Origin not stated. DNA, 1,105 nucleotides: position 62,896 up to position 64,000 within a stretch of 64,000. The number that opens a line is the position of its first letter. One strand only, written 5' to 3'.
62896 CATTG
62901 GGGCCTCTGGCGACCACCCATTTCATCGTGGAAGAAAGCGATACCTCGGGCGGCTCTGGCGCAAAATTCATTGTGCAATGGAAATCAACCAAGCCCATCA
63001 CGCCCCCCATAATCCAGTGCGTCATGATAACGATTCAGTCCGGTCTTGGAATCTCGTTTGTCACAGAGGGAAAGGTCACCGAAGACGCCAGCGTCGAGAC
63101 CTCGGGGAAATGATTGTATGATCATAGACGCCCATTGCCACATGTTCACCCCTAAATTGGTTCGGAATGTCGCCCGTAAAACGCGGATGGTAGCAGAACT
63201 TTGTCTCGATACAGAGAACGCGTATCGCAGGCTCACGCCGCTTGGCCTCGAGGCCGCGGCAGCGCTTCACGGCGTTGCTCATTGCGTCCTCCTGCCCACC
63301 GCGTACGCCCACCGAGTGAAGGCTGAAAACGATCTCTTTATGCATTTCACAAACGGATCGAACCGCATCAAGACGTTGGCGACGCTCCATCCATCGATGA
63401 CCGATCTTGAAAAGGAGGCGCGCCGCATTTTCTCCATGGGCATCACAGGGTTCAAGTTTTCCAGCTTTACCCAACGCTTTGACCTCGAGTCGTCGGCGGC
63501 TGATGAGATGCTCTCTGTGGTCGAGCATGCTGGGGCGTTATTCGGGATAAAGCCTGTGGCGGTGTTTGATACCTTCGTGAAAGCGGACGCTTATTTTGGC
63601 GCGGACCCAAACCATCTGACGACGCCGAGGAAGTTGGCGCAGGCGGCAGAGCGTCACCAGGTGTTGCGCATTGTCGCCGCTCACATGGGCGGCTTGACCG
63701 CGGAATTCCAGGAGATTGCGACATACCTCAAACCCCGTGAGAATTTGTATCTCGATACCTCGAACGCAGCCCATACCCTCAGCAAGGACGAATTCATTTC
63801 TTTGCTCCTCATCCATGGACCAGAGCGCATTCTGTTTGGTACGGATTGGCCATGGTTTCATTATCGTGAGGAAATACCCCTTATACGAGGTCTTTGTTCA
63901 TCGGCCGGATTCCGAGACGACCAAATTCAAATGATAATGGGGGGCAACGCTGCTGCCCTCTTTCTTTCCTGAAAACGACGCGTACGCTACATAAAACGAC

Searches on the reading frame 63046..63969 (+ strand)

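Call 60: search_protein_families(library=pfam, proteins=[window:63046-63969:+], max_evalue=0.001)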
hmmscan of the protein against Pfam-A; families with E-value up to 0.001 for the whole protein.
window:63046-63969:+ (308 aa): 1 family
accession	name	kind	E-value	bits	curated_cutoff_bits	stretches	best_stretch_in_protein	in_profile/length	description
PF04909.20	Amidohydro_2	-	5.2e-21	76.1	26.4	1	27-306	1-287/289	Amidohydrolase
